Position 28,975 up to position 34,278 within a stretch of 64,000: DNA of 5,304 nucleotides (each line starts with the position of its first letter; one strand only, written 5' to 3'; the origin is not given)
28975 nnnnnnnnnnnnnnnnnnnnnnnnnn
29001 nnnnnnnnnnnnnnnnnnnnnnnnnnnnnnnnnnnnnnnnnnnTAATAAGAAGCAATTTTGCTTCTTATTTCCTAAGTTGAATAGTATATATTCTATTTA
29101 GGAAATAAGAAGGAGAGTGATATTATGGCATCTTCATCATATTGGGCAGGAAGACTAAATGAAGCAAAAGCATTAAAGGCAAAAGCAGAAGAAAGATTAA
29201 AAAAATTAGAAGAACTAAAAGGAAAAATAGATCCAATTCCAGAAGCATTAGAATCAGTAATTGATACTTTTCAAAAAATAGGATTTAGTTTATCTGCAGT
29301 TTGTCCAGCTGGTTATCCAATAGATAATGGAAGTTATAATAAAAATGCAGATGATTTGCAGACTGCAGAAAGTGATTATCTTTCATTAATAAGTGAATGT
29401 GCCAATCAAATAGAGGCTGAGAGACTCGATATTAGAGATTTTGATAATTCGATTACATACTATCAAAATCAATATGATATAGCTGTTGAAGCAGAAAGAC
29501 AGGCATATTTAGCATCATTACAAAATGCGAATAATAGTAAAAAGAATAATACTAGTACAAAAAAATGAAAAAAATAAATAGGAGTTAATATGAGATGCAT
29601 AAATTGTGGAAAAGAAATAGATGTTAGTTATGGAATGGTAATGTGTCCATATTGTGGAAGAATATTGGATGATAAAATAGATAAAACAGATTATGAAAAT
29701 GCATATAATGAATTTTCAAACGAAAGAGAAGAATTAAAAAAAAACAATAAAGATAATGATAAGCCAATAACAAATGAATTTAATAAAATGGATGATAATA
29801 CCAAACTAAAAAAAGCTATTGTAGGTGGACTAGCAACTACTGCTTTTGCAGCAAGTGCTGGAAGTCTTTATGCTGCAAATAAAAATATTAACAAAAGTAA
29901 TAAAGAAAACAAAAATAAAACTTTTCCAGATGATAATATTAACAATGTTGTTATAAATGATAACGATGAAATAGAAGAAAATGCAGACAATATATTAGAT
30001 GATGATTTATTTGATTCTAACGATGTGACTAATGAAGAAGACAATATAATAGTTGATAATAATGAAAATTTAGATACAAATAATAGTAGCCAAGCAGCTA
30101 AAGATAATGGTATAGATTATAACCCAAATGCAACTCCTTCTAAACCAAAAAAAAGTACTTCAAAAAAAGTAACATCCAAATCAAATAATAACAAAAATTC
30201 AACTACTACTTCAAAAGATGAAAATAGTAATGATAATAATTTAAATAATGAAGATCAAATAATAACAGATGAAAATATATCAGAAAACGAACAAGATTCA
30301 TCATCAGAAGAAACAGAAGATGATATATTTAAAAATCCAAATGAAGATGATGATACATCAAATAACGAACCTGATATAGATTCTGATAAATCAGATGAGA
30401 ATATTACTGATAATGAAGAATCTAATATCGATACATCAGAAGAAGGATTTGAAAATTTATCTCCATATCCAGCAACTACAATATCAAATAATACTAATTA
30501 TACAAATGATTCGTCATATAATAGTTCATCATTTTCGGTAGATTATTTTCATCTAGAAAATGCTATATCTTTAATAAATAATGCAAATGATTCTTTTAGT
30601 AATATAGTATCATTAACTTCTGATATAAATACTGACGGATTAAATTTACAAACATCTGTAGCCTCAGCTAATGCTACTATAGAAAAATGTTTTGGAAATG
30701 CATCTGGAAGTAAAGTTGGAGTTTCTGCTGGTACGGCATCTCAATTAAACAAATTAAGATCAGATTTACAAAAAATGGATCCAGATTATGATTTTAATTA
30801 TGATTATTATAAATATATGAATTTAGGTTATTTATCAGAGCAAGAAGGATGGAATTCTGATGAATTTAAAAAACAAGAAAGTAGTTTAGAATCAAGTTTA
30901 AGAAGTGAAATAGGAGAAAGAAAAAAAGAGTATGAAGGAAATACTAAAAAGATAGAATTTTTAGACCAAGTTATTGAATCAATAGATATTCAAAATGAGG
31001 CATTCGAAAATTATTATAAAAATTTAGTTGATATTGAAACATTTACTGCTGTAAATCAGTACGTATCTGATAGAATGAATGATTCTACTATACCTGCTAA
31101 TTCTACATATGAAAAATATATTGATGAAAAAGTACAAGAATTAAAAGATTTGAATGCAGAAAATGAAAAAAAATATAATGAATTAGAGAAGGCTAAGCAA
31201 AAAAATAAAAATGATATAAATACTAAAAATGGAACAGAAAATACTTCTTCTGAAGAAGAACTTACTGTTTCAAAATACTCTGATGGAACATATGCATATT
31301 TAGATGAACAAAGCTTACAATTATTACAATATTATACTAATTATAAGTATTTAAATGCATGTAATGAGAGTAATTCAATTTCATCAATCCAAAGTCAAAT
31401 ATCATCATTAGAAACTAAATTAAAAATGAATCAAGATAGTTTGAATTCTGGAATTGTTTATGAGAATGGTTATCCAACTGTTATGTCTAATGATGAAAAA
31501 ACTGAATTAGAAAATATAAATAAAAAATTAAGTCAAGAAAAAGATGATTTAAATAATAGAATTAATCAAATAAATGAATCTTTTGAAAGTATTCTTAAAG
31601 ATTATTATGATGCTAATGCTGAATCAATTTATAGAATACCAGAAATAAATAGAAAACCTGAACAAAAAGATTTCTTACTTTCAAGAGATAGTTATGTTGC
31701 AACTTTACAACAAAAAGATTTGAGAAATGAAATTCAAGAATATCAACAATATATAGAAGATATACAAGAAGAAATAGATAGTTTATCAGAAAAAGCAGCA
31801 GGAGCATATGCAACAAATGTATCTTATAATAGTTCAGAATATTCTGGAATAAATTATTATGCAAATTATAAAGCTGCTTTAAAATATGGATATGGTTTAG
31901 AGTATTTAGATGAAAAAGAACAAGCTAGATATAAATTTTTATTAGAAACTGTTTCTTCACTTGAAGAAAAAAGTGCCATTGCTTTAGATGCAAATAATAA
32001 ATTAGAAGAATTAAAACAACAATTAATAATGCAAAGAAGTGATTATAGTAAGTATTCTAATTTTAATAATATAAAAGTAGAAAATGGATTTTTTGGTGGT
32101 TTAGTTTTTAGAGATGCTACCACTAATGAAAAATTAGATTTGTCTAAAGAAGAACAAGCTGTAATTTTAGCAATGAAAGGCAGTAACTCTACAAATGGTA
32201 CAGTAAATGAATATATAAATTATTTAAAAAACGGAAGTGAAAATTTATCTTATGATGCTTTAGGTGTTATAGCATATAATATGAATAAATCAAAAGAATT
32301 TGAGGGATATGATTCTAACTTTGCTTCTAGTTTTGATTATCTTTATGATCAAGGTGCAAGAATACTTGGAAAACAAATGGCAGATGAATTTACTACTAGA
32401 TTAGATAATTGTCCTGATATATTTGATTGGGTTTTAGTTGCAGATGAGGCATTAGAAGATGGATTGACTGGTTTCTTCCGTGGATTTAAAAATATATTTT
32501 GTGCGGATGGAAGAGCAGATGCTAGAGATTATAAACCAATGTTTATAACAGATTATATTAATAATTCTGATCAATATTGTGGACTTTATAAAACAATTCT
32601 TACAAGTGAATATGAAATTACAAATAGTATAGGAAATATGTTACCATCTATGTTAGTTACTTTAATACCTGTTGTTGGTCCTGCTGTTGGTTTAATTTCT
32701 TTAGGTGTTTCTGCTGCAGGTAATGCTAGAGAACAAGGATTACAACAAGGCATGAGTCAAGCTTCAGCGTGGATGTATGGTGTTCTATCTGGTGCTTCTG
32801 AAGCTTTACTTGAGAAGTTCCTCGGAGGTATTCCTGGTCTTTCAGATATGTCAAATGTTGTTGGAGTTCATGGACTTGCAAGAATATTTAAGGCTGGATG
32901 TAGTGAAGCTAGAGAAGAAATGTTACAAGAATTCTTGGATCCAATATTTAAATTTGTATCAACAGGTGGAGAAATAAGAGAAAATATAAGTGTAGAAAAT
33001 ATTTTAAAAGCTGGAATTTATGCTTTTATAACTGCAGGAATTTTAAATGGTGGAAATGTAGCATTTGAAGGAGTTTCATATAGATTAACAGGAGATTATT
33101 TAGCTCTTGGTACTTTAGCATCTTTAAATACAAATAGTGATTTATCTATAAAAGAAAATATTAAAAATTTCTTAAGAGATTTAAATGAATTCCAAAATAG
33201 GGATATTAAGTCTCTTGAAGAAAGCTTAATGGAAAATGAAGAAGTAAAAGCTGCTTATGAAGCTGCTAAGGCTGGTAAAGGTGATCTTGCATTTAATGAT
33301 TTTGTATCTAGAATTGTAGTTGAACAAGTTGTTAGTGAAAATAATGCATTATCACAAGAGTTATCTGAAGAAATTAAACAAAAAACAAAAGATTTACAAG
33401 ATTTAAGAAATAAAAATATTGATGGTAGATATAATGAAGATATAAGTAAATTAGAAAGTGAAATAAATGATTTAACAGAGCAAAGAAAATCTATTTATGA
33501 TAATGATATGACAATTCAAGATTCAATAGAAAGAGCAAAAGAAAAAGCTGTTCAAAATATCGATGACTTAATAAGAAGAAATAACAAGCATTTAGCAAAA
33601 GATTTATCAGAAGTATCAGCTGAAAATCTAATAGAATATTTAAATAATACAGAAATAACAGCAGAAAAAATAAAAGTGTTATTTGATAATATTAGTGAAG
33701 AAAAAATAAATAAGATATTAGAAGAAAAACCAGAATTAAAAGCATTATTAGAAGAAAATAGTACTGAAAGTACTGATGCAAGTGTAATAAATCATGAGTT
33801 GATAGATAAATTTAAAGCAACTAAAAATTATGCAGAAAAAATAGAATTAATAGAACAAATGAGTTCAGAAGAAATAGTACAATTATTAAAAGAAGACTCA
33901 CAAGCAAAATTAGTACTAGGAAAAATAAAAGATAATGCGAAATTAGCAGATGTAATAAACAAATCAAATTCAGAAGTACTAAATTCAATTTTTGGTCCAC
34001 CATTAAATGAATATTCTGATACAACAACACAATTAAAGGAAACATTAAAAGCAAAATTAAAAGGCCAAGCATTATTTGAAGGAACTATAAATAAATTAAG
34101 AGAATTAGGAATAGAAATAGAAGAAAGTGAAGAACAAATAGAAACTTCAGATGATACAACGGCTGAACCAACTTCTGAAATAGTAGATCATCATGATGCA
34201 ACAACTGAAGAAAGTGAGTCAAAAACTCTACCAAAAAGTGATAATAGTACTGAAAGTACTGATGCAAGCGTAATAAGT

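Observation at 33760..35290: Near-identical 116-aa tandem repeats and acidic TDHQD repeats inside the toxin gene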

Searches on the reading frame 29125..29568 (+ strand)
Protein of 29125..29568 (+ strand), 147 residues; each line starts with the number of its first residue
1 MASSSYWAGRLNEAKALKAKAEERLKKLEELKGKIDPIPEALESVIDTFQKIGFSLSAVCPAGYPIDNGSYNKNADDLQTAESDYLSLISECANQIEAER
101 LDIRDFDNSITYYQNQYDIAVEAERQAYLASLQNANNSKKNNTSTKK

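Call 7: search_protein_families(library=pfam, proteins=[window:29125-29568:+], max_evalue=0.001)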
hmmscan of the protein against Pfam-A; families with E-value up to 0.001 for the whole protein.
window:29125-29568:+ (147 aa): 0 families

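Call 14: search_protein_families(library=ncbifam, proteins=[window:29125-29568:+], max_evalue=0.01)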
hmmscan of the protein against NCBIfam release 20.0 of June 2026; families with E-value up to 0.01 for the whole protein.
window:29125-29568:+ (147 aa): 1 family
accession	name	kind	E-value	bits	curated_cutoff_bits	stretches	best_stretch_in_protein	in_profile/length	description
NF002754.0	PRK02797.1-3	equivalog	0.0044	16.1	639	1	6-106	162-257/359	TDP-N-acetylfucosamine:lipid II N-acetylfucosaminyltransferase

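Call 79: search_protein_families(library=pfam, proteins=[window:29125-29568:+], max_evalue=0.1)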
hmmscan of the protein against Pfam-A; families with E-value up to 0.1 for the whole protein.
window:29125-29568:+ (147 aa): 0 families

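Call 90: find_encoding_contigs(protein=window:29125-29568:+, flank=10000, max_places=10)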
Protein window:29125-29568:+ (147 aa): 2 contigs read that carry it; 2 places shown.
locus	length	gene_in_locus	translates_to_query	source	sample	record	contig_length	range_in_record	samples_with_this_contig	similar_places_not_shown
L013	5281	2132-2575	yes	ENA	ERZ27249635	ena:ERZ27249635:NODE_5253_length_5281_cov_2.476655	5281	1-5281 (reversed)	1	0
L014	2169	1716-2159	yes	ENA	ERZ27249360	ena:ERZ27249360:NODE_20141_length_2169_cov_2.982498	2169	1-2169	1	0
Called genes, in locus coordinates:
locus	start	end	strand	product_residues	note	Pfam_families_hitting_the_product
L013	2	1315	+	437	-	?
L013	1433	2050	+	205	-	PF06013:WXG100 (faint)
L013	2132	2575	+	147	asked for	-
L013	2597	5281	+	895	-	?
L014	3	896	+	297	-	?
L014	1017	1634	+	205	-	PF06013:WXG100 (faint)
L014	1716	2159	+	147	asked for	-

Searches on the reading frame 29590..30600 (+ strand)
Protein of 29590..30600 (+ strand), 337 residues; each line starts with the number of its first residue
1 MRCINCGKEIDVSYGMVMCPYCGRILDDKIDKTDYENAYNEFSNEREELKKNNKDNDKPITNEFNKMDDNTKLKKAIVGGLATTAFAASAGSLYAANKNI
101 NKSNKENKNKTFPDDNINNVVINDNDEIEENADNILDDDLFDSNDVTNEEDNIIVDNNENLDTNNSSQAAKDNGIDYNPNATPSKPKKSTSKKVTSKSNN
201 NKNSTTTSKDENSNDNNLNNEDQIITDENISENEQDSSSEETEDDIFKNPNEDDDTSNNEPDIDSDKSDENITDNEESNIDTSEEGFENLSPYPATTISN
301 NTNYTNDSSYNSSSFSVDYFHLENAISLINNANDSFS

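Call 13: search_protein_families(library=pfam, proteins=[window:29590-30600:+], max_evalue=1)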
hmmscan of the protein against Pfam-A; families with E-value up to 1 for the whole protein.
window:29590-30600:+ (337 aa): 8 families
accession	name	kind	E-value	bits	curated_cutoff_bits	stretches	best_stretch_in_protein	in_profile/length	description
PF24460.1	DUF7575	-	4.1e-05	23.3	28.5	1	17-31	4-18/28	Domain of unknown function (DUF7575)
PF13248.11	Zn_ribbon_3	-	0.00031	20.6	27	1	2-23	4-23/26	zinc-ribbon domain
PF08271.17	Zn_Ribbon_TF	-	0.021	14.8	29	1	1-32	1-36/43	TFIIB zinc-binding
PF12773.13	DZR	-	0.087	13.4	27.3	1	3-26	15-34/45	Double zinc ribbon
PF14255.11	Cys_rich_CPXG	-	0.13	12.6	25.2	1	17-39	1-23/52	Cysteine-rich CPXCG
PF14446.12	Prok-RING_1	-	0.17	12.3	29.1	1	2-23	6-27/54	Prokaryotic RING finger family 1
PF13240.11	Zn_Ribbon_1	-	0.17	12.2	25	0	3-24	2-21/23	zinc-ribbon domain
PF06221.18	zf-C2HC5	-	0.24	11.9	25.8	1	2-26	19-44/54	Putative zinc finger motif, C2HC5-type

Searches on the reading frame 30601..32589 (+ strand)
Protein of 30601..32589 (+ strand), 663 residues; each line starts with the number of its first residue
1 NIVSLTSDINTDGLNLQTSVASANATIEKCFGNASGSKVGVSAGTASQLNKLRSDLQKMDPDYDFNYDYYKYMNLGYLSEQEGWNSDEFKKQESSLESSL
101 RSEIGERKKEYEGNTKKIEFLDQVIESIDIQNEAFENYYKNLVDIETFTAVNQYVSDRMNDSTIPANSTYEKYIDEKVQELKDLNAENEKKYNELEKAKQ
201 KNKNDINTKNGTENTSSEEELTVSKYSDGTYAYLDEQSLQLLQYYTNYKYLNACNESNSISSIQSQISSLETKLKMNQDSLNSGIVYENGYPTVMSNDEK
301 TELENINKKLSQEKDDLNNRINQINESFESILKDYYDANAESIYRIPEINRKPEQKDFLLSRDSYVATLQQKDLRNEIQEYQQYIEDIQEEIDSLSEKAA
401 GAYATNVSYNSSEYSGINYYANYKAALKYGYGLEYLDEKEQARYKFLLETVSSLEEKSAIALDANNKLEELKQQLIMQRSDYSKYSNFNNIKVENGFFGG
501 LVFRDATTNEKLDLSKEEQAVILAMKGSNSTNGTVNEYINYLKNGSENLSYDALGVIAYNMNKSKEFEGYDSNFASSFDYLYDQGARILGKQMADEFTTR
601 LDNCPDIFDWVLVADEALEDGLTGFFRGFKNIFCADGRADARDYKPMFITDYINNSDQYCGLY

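Call 13: search_protein_families(library=pfam, proteins=[window:30601-32589:+], max_evalue=1)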
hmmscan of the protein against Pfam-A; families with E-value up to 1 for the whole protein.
window:30601-32589:+ (663 aa): 3 families
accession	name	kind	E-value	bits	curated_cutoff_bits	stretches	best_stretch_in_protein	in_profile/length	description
PF04977.20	DivIC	-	0.032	14.5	28.9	1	285-333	10-59/80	Septum formation initiator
PF09416.16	UPF1_Zn_bind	-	0.096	13.1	25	1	329-388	57-116/152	RNA helicase (UPF2 interacting domain)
PF18815.6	AFP_2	-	0.12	13.1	25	0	621-638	27-44/52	Bacterial antifreeze protein repeat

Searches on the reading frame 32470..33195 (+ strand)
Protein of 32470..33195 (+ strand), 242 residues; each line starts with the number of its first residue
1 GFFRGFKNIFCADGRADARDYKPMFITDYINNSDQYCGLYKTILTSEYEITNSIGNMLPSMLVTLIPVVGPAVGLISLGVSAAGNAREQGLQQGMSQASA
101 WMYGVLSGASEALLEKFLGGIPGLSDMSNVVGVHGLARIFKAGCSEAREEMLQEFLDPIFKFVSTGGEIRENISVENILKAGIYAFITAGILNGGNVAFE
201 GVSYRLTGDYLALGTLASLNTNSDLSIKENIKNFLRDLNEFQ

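Call 69: search_protein_families(library=pfam, alignment_id=A4, max_evalue=1)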
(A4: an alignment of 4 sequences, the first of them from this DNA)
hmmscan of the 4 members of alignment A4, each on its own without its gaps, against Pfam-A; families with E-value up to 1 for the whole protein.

A. member 1, seq(242 aa): 0 families

B. families by the number of members that match (of 4 scanned): 2 families
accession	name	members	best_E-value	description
PF02624.21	YcaO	1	0.13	YcaO cyclodehydratase, ATP-ad Mg2+-binding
PF05017.19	TMP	1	0.16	TMP repeat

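Call 70: search_solved_structures(query=A4, max_evalue=10)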
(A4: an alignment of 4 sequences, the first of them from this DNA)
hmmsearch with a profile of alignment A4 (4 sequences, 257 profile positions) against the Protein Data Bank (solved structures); distinct sequences matched with E-value up to 10: 7.
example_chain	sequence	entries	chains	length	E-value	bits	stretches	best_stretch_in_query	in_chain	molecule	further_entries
8osy_A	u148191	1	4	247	0.22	14.1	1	176-224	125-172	Dihydrolipoyllysine-residue acetyltransferase component of pyruvate dehydrogenase complex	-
4n72_A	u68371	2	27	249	0.22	14.1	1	176-224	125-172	Pyruvate dehydrogenase (Dihydrolipoyltransacetylase component) | Dihydrolipoyllysine-residue acetyltransferase component of pyruvate dehydrogenase complex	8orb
3nap_A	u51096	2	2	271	0.49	12.9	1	16-95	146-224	Capsid protein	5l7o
7b9k_A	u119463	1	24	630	0.64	12.6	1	176-224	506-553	Dihydrolipoyllysine-residue acetyltransferase component of pyruvate dehydrogenase complex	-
4lhb_A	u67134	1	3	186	0.83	12.2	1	171-241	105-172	Molybdopterin adenylyltransferase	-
3ot5_A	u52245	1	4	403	1.1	11.8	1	174-219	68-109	UDP-N-acetylglucosamine 2-epimerase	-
1g7d_A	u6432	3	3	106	1.2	11.6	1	121-180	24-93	ENDOPLASMIC RETICULUM PROTEIN ERP29 | Endoplasmic reticulum resident protein 29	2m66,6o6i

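Call 71: search_protein_families(library=phrogs, alignment_id=A4, max_evalue=0.01)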
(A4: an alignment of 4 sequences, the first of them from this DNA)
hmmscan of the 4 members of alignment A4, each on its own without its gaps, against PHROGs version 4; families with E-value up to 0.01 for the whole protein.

A. member 1, seq(242 aa): 0 families

B. families by the number of members that match (of 4 scanned): 2 families
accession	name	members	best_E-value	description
phrog_2206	-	2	3.3e-05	virion RNA polymerase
phrog_22978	-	1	0.0069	-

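Call 102: find_related_loci(query=A4, collection=viral_contigs, flank=5000)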
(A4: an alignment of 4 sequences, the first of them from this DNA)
Query A4 (242 aa) in viral_contigs; peptide patterns used: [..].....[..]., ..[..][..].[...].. (x = any residue, [..] = any of these).
56 stretches matched a pattern; 9 encode a relative of the query (tblastn E <= 1e-3); 9 distinct loci.
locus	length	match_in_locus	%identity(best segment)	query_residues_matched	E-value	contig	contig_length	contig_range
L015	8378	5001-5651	30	2-196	7e-15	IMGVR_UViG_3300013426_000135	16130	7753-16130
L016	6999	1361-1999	30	2-192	3e-14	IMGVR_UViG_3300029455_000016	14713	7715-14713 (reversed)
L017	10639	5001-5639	30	2-192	4e-14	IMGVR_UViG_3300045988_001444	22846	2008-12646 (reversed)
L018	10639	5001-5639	30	2-192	4e-14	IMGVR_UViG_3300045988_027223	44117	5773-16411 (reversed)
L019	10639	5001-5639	30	2-192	3e-14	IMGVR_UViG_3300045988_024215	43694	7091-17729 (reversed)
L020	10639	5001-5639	30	2-192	4e-14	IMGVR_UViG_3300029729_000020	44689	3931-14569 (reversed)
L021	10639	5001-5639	31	2-192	4e-14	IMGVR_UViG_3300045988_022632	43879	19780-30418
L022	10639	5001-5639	31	2-192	4e-14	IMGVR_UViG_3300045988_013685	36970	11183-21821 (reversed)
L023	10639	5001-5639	31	2-192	1e-14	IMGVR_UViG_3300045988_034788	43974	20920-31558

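Call 105: search_protein_families(library=pfam, proteins=[L018:3918-10637:+, L018:618-2654:+, L018:2664-3905:+], max_evalue=0.001)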
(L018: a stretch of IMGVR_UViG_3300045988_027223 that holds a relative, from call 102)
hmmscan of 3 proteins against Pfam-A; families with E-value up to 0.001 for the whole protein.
L018:3918-10637:+ (2240 aa): 1 family
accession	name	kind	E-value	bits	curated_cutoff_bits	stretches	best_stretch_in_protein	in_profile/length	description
PF18819.6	MuF_C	-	4.4e-09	36.8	27.6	1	1133-1239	5-102/103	Phage MuF-C-terminal domain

L018:618-2654:+ (678 aa): 1 family
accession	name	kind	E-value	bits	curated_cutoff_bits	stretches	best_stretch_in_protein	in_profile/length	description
PF23899.1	SU10_portal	-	3.5e-05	22.9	30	1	402-670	324-590/593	Phage SU10 portal protein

L018:2664-3905:+ (413 aa): 0 families

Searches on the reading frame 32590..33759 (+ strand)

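Call 13: search_protein_families(library=pfam, proteins=[window:32590-33759:+], max_evalue=1)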
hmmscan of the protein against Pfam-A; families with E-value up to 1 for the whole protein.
window:32590-33759:+ (390 aa): 1 family
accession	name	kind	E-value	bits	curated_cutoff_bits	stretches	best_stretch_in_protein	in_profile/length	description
PF13148.11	DUF3987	-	0.34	10.5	27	1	285-382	60-144/364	Protein of unknown function (DUF3987)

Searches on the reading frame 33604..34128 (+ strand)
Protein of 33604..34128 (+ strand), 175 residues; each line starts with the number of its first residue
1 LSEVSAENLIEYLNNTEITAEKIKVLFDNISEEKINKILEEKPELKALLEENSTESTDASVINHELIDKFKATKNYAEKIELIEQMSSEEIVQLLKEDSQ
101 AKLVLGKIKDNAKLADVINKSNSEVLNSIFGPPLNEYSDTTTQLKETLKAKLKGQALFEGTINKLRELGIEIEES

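Call 94: search_protein_families(library=pfam, proteins=[window:33604-34128:+], max_evalue=1)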
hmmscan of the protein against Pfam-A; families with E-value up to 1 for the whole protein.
window:33604-34128:+ (175 aa): 7 families
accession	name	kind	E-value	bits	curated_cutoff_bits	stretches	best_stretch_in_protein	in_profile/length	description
PF23630.1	Death_TNFRSF11B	-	0.012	16.4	27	0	9-37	9-37/72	Tumor Necrosis Factor Receptor Superfamily Member 11B death domain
PF20701.3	HetE-N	-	0.099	13.4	25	0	6-57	42-85/102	Het-E N-terminal domain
PF22654.1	DUF7008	-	0.11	12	42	1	29-118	87-177/368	Domain of unknown function (DUF7008)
PF23670.1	PIGBOS1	-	0.15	12.7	27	1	129-151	24-46/54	PIGBOS1-like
PF01676.23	Metalloenzyme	-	0.16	11.9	24.3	1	33-87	123-177/252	Metalloenzyme superfamily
PF01238.27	PMI_typeI_C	-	0.18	12.4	21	1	129-160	3-27/48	Phosphomannose isomerase type I C-terminal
PF05876.18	GpA_ATPase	-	0.21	11.7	25.6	1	27-60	69-102/247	Phage terminase large subunit gpA, ATPase domain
